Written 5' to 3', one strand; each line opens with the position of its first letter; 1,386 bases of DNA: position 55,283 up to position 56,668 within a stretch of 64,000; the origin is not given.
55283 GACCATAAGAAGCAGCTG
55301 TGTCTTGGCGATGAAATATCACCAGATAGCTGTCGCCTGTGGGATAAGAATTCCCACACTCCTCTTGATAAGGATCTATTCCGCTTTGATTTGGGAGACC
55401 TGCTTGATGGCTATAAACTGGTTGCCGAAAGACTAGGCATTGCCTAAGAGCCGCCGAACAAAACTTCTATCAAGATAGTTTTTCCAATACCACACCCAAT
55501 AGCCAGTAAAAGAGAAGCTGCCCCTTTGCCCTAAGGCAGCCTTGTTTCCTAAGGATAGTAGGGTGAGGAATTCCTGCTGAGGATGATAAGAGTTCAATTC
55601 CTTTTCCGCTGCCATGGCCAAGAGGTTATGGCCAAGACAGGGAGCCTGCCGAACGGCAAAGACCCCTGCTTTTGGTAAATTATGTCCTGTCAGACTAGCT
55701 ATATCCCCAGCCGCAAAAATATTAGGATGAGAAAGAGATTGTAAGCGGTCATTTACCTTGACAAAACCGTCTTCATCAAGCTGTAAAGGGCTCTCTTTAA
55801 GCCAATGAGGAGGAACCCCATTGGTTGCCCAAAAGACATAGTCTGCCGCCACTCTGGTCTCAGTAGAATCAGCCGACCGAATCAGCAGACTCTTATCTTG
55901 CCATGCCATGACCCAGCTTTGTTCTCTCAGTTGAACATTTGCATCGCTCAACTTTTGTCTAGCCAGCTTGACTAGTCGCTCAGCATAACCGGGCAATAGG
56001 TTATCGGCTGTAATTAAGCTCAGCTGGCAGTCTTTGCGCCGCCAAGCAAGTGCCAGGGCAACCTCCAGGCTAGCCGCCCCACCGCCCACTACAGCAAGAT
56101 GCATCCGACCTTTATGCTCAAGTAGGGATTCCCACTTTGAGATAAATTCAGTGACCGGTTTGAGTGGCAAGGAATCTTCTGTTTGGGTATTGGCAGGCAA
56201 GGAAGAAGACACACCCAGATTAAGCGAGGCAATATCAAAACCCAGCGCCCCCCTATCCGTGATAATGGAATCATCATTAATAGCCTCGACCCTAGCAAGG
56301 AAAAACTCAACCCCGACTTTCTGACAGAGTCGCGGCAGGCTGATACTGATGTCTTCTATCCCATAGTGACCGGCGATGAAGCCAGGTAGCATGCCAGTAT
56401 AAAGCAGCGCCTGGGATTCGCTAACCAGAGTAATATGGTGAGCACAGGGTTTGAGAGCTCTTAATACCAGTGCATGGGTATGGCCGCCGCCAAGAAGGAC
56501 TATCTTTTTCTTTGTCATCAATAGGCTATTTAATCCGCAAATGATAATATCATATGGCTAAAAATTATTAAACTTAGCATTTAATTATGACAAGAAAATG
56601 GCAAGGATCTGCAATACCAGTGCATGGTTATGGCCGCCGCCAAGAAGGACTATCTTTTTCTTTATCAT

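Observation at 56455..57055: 150-bp tandem quadruplication of a divergent promoter region, including the first codons of both flanking genes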

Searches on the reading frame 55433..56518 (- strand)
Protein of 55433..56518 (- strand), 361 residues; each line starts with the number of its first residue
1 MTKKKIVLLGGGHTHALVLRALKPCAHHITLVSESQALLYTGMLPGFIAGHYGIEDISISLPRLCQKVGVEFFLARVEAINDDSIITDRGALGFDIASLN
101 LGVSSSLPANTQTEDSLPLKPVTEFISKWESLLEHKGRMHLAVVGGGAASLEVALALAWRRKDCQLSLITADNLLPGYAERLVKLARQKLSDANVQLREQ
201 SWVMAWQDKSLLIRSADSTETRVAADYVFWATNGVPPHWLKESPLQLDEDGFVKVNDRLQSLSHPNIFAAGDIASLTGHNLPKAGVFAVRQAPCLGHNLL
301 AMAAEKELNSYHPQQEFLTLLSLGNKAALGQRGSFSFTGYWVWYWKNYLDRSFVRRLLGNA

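Call 8: search_protein_families(library=pfam, proteins=[window:55433-56518:-])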
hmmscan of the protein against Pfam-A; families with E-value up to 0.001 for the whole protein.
window:55433-56518:- (361 aa): 3 families
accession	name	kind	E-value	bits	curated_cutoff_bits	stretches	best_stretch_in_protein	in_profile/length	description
PF07992.20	Pyr_redox_2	-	6.3e-23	82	26.1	1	5-291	2-290/291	Pyridine nucleotide-disulphide oxidoreductase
PF00070.33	Pyr_redox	-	6.1e-05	23.9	22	1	140-206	1-66/82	Pyridine nucleotide-disulphide oxidoreductase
PF13738.12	Pyr_redox_3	-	0.00094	18.9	30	0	140-271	166-305/305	Pyridine nucleotide-disulphide oxidoreductase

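Call 12: find_homologous_proteins(query=window:55433-56518:-)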
Query window:55433-56518:- (361 aa): 778 proteins with E <= 0.001 among 7778 candidates; the best 120 are listed.
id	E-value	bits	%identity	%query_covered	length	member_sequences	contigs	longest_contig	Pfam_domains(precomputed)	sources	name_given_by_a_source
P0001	2.6e-237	805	99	100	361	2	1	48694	PF07992.21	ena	-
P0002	1.4e-203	694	85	100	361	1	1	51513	PF07992.21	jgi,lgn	-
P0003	1.3e-168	579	71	99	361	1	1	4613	PF07992.21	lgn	-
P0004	5.4e-118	412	56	99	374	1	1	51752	PF07992.21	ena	-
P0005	6.0e-112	392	53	99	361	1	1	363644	PF07992.21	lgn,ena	-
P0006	2.1e-100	355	49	99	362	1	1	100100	PF07992.21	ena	-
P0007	2.3e-86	308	46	99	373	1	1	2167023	PF07992.21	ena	-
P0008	2.3e-80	289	44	99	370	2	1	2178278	PF07992.21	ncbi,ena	-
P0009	2.1e-74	269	41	99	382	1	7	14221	PF07992.21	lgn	-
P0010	1.5e-73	266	41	98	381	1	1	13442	PF07992.21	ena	-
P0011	7.4e-71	257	38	98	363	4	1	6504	PF07992.21,PF00070.34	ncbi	-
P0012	1.4e-70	256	40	99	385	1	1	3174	PF07992.21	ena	-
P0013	2.1e-69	253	39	95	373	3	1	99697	PF07992.21,PF00070.34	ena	-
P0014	5.5e-69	251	38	98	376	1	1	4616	PF07992.21,PF00070.34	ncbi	-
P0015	6.3e-69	251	40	98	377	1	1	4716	PF07992.21,PF00070.34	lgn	-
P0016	1.0e-68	250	35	98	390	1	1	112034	PF07992.21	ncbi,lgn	-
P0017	1.7e-67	246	39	98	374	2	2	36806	PF07992.21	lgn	-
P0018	1.9e-67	246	38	99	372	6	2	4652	PF07992.21,PF00070.34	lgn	-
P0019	2.5e-67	246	40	99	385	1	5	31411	PF07992.21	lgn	-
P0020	2.7e-67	246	40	97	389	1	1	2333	PF07992.21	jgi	jgi:selenide,water dikinase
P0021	5.2e-67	245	39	98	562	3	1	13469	PF07992.21,PF00586.30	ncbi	ncbi:MAG: selenide,water dikinase, partial [Lentisphaeria bacterium]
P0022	5.2e-67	245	39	98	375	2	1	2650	PF07992.21,PF00070.34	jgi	jgi:selenide,water dikinase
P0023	6.5e-67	244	39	99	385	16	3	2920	PF07992.21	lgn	-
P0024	1.7e-66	243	39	98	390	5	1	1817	PF07992.21,PF00070.34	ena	-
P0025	2.1e-66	243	39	98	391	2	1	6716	PF07992.21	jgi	jgi:selenide,water dikinase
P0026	2.9e-66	242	40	98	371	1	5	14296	PF07992.21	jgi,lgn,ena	-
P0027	3.5e-66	242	39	98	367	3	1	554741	PF07992.21,PF00070.34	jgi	jgi:selenide,water dikinase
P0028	3.9e-66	242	39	98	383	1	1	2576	PF07992.21,PF00070.34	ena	-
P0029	6.2e-66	241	37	98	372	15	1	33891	PF07992.21,PF00070.34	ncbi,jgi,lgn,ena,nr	ncbi:MAG TPA: FAD-dependent oxidoreductase [Burkholderiales bacterium]|nr:FAD-dependent oxidoreducta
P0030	6.4e-66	241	40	97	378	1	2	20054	PF07992.21,PF00070.34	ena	-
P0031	1.0e-65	240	37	98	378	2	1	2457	PF07992.21,PF00070.34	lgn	-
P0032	1.2e-65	240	38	96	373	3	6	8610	PF07992.21,PF00070.34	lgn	-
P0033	1.2e-65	240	39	98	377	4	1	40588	PF07992.21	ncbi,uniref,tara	ncbi:FAD-dependent oxidoreductase [Dasania marina]|uniref:FAD-dependent oxidoreductase n=1 Tax=Dasan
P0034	1.6e-65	240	39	99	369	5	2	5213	PF07992.21,PF00070.34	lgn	-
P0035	2.1e-65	239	40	98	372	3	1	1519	PF07992.21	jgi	jgi:selenide,water dikinase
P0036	2.9e-65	239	38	99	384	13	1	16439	PF07992.21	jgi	jgi:pyridine nucleotide-disulfide oxidoreductase family protein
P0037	3.9e-65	239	38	98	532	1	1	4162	PF07992.21,PF00586.30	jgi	jgi:selenide,water dikinase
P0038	4.3e-65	238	37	98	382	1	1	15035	PF07992.21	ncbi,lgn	-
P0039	5.9e-65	238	38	97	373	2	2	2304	PF07992.21,PF00070.34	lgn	-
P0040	6.1e-65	238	38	99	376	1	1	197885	PF07992.21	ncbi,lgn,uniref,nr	ncbi:selenide, water dikinase [Nitrosomonas sp. Nm51]|uniref:FAD-dependent oxidoreductase n=1 Tax=Ni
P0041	6.3e-65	238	39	97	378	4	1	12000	PF07992.21,PF13738.13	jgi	jgi:selenide,water dikinase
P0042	8.3e-65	237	38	95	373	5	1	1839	PF01266.31,PF07992.21,PF00070.34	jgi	jgi:selenide,water dikinase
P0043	1.4e-64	237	37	98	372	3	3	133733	PF07992.21,PF00070.34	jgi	jgi:selenide,water dikinase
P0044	2.3e-64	236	39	99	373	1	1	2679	PF07992.21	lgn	-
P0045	4.4e-64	235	37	98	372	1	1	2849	PF07992.21,PF00070.34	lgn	-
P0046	4.7e-64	235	38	99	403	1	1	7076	PF07992.21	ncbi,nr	ncbi:MAG: hypothetical protein JWQ23_756 [Herminiimonas sp.]|nr:hypothetical protein [Herminiimonas 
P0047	5.2e-64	235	38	95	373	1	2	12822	PF07992.21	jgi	jgi:selenide,water dikinase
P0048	5.5e-64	235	39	98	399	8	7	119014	PF07992.21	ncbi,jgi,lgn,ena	jgi:selenide,water dikinase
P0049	7.1e-64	234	40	98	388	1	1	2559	PF07992.21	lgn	-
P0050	1.2e-63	234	38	99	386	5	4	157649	PF13434.13,PF07992.21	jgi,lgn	jgi:selenide,water dikinase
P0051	1.6e-63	233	37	98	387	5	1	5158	PF07992.21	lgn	-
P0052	1.8e-63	233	38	97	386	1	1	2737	PF07992.21,PF00070.34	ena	-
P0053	1.9e-63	233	38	98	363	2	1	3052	PF07992.21,PF00070.34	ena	-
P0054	2.7e-63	232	37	97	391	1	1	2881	PF07992.21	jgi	jgi:selenide,water dikinase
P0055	2.7e-63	232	37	98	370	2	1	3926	PF07992.21,PF00070.34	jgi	jgi:selenide,water dikinase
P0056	3.3e-63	232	39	98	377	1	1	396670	PF07992.21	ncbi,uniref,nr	ncbi:FAD-dependent oxidoreductase [Dasania sp. GY-MA-18]|uniref:FAD-dependent oxidoreductase n=1 Tax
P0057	3.4e-63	232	37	98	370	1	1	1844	PF07992.21,PF00070.34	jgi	jgi:selenide,water dikinase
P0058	3.8e-63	232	38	99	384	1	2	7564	PF07992.21,PF00070.34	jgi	jgi:selenide,water dikinase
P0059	3.9e-63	232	35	98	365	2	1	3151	PF01266.31,PF07992.21,PF00070.34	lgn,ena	-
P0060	4.4e-63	232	36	96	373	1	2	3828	PF07992.21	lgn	-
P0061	5.7e-63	231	37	99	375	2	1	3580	PF07992.21,PF00070.34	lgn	-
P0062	6.2e-63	231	37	99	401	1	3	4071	PF07992.21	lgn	-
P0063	6.7e-63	231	38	98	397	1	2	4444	PF07992.21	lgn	-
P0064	8.6e-63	231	38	98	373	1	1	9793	PF07992.21,PF00070.34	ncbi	-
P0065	8.7e-63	231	38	99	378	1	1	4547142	PF07992.21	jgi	jgi:pyridine nucleotide-disulfide oxidoreductase family protein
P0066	1.2e-62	230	37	98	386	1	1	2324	PF07992.21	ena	-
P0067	1.3e-62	230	36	98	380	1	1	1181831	PF07992.21,PF00070.34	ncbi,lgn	-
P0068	1.9e-62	230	37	98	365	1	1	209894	PF07992.21,PF00070.34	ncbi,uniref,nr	ncbi:FAD-dependent oxidoreductase [Loktanella sp. S4079]|uniref:FAD-dependent oxidoreductase n=1 Tax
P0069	2.1e-62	230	38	98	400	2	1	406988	PF07992.21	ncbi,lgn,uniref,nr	ncbi:FAD-dependent oxidoreductase [Halomonas sp. SSL-5]|uniref:FAD-dependent oxidoreductase n=1 Tax=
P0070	2.3e-62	229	36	95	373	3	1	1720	PF07992.21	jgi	jgi:selenide,water dikinase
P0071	2.3e-62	229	39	98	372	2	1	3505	PF07992.21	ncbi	ncbi:MAG: FAD-dependent oxidoreductase [Burkholderiales bacterium]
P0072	2.4e-62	229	36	97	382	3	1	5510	PF07992.21,PF00070.34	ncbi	-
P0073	2.7e-62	229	38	97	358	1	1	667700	PF07992.21,PF00070.34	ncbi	-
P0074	3.4e-62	229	38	98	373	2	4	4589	PF07992.21,PF00070.34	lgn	-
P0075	3.4e-62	229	38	98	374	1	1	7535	PF07992.21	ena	-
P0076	3.7e-62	229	35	98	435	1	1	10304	PF07992.21,PF00070.34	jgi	-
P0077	4.0e-62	229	37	98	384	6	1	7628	PF07992.21,PF00070.34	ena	-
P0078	4.1e-62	229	38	98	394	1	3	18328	PF07992.21,PF00070.34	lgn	-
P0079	4.2e-62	229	37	99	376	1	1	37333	PF07992.21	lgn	-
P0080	5.1e-62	228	38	98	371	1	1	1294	PF07992.21,PF00070.34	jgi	jgi:selenide,water dikinase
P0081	6.3e-62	228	36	97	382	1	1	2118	PF07992.21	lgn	-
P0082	6.5e-62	228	37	98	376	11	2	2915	PF07992.21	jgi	-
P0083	8.5e-62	228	37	99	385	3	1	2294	PF07992.21,PF00070.34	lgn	-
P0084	9.0e-62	227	36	98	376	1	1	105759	PF07992.21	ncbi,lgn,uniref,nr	ncbi:FAD-dependent oxidoreductase [Nitrosomonas marina]|uniref:Selenide, water dikinase n=1 Tax=Nitr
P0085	9.3e-62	227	37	98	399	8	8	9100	PF07992.21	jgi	jgi:selenide,water dikinase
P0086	9.6e-62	227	35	98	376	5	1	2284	PF01266.31,PF07992.21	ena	-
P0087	1.3e-61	227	37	97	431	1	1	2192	PF07992.21,PF00070.34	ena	-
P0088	1.3e-61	227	36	98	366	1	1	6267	PF07992.21,PF00070.34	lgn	-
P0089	1.6e-61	227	37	98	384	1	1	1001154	PF07992.21,PF00070.34,PF13738.13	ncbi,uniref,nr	ncbi:FAD-dependent oxidoreductase [Ancylothrix sp. C2]|uniref:FAD-dependent oxidoreductase n=1 Tax=A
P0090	1.7e-61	227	35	98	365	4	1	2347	PF07992.21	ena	-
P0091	1.7e-61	227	38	97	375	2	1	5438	PF07992.21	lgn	-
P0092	1.9e-61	226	38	97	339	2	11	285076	PF07992.21,PF00070.34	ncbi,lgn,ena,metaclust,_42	metaclust:\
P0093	2.2e-61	226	34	98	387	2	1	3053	PF07992.21,PF00070.34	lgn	-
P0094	2.3e-61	226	37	98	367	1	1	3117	PF07992.21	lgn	-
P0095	2.3e-61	226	39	98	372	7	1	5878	PF07992.21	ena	-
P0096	2.4e-61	226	39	97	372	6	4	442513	PF07992.21,PF00070.34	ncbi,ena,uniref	ncbi:FAD-dependent oxidoreductase [Pseudoxanthobacter sp. M-2]|uniref:FAD-dependent oxidoreductase n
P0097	2.4e-61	226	35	99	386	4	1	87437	PF07992.21,PF00070.34,PF13738.13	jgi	-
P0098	2.5e-61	226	36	99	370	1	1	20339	PF07992.21,PF00070.34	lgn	-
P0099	2.8e-61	226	36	98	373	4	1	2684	PF07992.21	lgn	-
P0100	3.0e-61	226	37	98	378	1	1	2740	PF07992.21,PF00070.34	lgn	-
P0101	3.3e-61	226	36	98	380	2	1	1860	PF07992.21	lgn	-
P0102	3.9e-61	225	37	98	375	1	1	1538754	PF07992.21,PF00070.34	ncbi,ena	-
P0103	3.9e-61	225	37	99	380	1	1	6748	PF07992.21,PF00070.34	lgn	-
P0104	4.3e-61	225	38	98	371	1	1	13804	PF07992.21,PF00070.34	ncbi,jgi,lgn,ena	-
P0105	4.3e-61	225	37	98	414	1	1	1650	PF07992.21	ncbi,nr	ncbi:MAG: FAD-dependent oxidoreductase [Gammaproteobacteria bacterium]|nr:FAD-dependent oxidoreducta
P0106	5.0e-61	225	38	98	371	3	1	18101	PF07992.21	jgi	jgi:selenide,water dikinase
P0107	5.7e-61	225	38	97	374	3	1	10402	PF07992.21,PF00070.34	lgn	-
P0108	5.8e-61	225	36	98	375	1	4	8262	PF07992.21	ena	-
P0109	5.8e-61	225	37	99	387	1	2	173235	PF07992.21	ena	-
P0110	5.9e-61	225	38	97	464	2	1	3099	PF07992.21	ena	-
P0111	6.0e-61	225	36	98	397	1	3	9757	PF07992.21,PF00070.34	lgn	-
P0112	6.1e-61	225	37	98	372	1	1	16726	PF07992.21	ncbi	-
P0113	6.2e-61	225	36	98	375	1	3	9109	PF07992.21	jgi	-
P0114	6.4e-61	225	36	97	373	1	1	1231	PF07992.21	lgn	-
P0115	6.8e-61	225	37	98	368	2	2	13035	PF07992.21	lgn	-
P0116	7.0e-61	225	38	98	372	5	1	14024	PF07992.21,PF00070.34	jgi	jgi:selenide,water dikinase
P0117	8.3e-61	224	38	98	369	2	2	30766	PF07992.21,PF00070.34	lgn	-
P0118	9.5e-61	224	38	97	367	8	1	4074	PF07992.21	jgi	-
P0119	1.1e-60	224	41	97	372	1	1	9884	PF07992.21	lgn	-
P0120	1.2e-60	224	36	98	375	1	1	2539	PF07992.21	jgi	-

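Call 13: find_encoding_contigs(protein=P0001, flank=6000, max_places=6)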
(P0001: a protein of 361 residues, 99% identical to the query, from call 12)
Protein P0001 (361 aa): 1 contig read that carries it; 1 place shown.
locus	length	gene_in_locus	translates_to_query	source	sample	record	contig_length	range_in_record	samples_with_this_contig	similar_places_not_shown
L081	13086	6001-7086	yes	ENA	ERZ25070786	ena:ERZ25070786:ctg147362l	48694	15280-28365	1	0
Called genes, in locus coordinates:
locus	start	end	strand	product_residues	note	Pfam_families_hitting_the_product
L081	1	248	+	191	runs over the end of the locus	PF00691:OmpA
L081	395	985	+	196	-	PF03602:Cons_hypoth95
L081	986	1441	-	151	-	PF00293:NUDIX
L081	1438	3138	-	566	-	PF01368:DHH, PF02272:DHHA1, PF17768:RecJ_OB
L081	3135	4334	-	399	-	PF13416:SBP_bac_8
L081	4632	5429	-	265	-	PF00710:Asparaginase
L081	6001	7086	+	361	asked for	PF07992:Pyr_redox_2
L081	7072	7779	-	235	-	PF01259:SAICAR_synt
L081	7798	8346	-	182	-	-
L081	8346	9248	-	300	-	PF00701:DHDPS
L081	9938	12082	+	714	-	-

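Call 14: find_encoding_contigs(protein=P0002, flank=6000, max_places=6)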
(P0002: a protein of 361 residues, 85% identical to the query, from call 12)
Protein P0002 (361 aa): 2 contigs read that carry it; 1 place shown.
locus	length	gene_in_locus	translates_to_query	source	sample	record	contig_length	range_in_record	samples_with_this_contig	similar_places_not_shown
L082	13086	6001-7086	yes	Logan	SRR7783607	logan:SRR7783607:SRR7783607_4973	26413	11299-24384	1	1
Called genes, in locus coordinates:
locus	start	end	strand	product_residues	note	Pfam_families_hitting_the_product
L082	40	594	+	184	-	PF00691:OmpA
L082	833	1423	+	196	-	PF03602:Cons_hypoth95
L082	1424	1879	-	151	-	PF00293:NUDIX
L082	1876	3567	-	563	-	PF01368:DHH, PF02272:DHHA1, PF17768:RecJ_OB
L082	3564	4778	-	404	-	PF13416:SBP_bac_8, PF01547:SBP_bac_1 (weak)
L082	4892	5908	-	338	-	PF00710:Asparaginase, PF17763:Asparaginase_C (faint)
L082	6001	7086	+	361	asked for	PF07992:Pyr_redox_2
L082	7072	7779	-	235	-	PF01259:SAICAR_synt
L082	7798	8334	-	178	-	-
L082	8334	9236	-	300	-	PF00701:DHDPS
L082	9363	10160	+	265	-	PF05448:AXE1 (faint), PF01738:DLH, PF00326:Peptidase_S9 (faint), PF08840:BAAT_C (faint)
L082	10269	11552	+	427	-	PF00815:Histidinol_dh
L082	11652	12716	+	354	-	PF00155:Aminotran_1_2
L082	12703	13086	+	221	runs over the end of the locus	PF02527:GidB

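Call 15: find_encoding_contigs(protein=P0003, flank=6000, max_places=6)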
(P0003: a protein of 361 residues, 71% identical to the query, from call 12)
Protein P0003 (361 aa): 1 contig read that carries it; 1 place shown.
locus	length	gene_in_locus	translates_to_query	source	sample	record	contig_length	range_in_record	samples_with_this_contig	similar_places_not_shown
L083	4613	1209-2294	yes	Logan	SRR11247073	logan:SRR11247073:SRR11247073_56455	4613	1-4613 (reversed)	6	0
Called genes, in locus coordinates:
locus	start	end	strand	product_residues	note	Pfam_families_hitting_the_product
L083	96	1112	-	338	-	PF00710:Asparaginase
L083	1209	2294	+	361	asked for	PF07992:Pyr_redox_2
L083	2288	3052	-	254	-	PF01259:SAICAR_synt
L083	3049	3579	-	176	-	-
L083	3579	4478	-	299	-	PF00701:DHDPS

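Call 20: list_cluster_members(proteins=[P0001, P0002, P0004, P0005, P0007, P0008])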
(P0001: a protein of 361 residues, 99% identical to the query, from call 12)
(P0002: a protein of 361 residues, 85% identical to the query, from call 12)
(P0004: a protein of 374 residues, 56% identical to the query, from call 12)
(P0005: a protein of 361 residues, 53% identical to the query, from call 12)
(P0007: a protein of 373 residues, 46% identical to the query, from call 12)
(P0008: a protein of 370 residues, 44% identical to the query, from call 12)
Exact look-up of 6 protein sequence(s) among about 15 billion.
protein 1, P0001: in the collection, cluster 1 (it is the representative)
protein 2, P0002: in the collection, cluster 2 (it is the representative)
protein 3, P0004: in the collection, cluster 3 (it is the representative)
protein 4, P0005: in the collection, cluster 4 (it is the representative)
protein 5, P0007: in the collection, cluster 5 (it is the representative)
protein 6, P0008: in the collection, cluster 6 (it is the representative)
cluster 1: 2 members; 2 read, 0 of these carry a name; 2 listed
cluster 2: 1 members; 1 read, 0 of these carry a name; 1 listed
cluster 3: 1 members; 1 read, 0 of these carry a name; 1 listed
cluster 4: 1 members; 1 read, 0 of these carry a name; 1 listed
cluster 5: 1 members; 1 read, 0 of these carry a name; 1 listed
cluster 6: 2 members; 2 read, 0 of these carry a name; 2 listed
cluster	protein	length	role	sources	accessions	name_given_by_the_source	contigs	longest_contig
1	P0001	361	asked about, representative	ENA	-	-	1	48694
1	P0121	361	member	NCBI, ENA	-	-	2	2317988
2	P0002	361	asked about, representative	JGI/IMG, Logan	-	-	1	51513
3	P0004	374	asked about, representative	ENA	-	-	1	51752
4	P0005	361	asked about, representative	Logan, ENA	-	-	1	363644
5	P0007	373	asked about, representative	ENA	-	-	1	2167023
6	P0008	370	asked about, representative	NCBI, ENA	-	-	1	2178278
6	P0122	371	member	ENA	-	-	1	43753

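Call 24: find_encoding_contigs(protein=window:55433-56518:-, flank=3000, max_places=10)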
Protein window:55433-56518:- (361 aa): 1 contig read that carries it; 1 place shown.
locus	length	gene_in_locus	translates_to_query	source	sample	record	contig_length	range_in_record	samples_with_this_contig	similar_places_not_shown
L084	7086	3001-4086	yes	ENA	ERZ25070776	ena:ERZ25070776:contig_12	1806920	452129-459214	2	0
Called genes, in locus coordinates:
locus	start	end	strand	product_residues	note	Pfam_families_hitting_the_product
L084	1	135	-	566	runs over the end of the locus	PF01368:DHH, PF02272:DHHA1, PF17768:RecJ_OB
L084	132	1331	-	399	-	PF13416:SBP_bac_8, PF01547:SBP_bac_1 (weak)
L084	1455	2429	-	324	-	PF00710:Asparaginase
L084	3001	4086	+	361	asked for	PF07992:Pyr_redox_2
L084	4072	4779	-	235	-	PF01259:SAICAR_synt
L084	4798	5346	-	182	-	-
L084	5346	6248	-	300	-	PF00701:DHDPS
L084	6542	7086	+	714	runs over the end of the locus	-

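Call 30: find_related_loci(query=window:55433-56518:-, collection=metagenome_contigs, flank=3000)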
Query window:55433-56518:- (361 aa) in metagenome_contigs; peptide patterns used: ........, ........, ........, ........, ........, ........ (x = any residue, [..] = any of these).
325 stretches matched a pattern; 14 encode a relative of the query (tblastn E <= 1e-3); 14 distinct loci.
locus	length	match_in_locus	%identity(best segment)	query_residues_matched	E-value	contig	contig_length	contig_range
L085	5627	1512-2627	36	4-356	2e-60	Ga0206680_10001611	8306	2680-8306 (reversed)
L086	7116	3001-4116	35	4-356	6e-59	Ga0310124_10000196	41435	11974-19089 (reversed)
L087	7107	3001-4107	36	4-356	7e-62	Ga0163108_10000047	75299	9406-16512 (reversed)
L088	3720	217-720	43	178-356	5e-36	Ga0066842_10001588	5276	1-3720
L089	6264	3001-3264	36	225-316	2e-8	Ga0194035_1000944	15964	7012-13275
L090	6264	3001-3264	35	225-316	3e-8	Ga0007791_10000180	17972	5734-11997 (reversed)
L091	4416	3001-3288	33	225-323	5e-8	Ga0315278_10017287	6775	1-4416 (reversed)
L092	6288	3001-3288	33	225-323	6e-8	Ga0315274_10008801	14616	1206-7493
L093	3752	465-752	33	225-323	8e-8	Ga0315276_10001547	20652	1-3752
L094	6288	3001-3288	33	225-323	1e-7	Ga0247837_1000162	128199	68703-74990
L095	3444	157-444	33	225-323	1e-7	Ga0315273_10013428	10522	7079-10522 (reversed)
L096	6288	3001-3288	33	225-323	1e-7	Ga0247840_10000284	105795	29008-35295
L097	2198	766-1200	31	136-285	1e-7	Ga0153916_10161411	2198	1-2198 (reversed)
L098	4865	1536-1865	31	167-273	1e-6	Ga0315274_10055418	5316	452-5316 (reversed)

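Call 39: find_encoding_contigs(protein=P0004, flank=2500, max_places=3)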
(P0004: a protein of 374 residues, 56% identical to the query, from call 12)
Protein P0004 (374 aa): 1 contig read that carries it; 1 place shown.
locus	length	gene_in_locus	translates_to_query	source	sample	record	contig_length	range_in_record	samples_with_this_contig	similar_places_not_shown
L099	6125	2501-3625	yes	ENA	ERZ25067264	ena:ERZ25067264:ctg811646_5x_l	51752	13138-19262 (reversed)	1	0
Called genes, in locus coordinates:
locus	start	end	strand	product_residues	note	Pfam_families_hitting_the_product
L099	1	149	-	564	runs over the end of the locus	PF01368:DHH, PF02272:DHHA1, PF17768:RecJ_OB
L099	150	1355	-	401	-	PF13416:SBP_bac_8, PF01547:SBP_bac_1 (weak)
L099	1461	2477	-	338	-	PF00710:Asparaginase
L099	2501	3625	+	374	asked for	PF07992:Pyr_redox_2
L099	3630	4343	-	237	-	PF01259:SAICAR_synt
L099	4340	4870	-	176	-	-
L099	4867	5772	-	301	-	PF00701:DHDPS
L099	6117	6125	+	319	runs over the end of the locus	PF01551:Peptidase_M23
